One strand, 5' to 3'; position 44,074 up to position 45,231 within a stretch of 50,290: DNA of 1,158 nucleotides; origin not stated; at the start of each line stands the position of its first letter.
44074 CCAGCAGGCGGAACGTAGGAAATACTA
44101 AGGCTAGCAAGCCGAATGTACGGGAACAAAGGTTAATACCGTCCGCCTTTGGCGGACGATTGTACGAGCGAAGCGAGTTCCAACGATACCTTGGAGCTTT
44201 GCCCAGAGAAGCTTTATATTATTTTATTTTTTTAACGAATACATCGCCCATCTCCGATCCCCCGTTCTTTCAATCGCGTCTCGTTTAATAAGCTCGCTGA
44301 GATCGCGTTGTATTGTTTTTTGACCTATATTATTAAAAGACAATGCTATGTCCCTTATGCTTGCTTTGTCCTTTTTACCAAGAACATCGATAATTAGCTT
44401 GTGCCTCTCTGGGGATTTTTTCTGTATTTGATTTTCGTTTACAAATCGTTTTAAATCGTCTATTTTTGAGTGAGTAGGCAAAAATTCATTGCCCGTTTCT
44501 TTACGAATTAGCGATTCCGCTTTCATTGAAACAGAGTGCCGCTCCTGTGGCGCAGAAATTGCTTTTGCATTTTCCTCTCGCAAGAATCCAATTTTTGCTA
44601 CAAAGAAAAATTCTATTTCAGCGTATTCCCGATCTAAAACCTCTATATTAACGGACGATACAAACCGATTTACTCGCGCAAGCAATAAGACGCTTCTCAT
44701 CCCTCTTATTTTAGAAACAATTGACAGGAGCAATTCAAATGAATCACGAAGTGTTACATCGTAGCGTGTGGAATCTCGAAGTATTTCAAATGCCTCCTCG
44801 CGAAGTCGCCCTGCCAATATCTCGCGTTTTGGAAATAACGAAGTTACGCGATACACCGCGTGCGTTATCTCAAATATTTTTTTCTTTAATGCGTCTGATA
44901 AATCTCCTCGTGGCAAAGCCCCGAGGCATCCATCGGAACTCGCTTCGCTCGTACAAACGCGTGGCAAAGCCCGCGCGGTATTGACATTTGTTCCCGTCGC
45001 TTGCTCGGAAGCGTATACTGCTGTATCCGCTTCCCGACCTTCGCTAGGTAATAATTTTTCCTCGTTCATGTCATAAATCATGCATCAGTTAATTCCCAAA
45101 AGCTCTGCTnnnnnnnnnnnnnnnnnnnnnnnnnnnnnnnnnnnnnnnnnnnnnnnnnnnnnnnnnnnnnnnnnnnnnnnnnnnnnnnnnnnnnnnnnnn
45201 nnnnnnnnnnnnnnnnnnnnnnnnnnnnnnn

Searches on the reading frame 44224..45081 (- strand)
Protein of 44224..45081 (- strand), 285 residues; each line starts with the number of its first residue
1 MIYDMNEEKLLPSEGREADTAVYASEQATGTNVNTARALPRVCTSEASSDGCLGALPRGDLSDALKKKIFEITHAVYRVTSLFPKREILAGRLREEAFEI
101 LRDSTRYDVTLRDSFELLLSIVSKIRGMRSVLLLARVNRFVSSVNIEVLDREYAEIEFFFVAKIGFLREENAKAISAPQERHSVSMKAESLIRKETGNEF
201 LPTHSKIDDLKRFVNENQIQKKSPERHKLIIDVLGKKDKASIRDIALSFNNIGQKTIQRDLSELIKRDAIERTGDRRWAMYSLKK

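Call 10: search_protein_families(library=pfam, proteins=[window:44224-45081:-])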
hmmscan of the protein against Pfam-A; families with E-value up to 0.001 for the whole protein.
window:44224-45081:- (285 aa): 1 family
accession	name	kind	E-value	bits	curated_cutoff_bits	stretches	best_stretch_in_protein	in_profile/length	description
PF08220.18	HTH_DeoR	-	0.00013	22.1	21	1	226-273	1-47/57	DeoR-like helix-turn-helix domain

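Call 60: search_protein_families(library=pfam, proteins=[window:44224-45081:-], max_evalue=0.01)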
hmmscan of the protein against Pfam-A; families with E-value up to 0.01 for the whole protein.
window:44224-45081:- (285 aa): 1 family
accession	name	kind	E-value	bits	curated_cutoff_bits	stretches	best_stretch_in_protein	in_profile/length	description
PF08220.18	HTH_DeoR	-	0.00013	22.1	21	1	226-273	1-47/57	DeoR-like helix-turn-helix domain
